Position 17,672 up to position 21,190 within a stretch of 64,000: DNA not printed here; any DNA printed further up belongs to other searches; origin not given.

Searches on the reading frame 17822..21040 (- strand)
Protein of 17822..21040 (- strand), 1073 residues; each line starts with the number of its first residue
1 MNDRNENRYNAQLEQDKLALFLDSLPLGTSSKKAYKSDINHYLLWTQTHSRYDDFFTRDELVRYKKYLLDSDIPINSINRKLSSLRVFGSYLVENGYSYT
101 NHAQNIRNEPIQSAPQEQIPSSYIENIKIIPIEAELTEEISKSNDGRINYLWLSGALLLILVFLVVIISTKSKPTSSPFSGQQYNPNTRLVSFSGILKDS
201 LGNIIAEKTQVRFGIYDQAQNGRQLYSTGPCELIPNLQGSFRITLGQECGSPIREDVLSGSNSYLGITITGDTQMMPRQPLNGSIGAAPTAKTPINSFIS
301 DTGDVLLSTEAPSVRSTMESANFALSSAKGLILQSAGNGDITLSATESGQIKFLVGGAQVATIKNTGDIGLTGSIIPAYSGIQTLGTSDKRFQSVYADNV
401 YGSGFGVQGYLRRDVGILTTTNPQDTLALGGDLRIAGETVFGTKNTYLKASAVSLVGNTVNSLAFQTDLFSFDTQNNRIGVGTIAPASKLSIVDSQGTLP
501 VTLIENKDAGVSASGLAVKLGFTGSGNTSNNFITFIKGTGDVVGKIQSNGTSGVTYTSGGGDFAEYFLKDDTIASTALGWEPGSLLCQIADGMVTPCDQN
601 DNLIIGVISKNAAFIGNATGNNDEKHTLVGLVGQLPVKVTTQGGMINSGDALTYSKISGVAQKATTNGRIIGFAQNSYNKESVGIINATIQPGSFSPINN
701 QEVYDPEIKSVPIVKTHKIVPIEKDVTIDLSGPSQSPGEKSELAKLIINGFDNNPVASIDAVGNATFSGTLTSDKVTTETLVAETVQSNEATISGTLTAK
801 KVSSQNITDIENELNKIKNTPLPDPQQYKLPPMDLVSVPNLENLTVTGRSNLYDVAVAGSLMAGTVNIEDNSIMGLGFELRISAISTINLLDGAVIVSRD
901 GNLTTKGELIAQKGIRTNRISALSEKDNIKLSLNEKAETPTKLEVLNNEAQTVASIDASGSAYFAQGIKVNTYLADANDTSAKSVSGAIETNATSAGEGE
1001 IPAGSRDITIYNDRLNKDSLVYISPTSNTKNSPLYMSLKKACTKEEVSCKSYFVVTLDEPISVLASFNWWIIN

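Call 32: search_protein_families(library=pfam, proteins=[window:17822-21040:-], max_evalue=0.00001)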
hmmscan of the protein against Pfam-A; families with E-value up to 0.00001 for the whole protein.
window:17822-21040:- (1073 aa): 1 family
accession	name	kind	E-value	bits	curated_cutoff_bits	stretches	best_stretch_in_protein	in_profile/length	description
PF11962.13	Peptidase_G2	-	3.4e-06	27.1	25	0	542-620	32-101/228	Peptidase_G2, IMC autoproteolytic cleavage domain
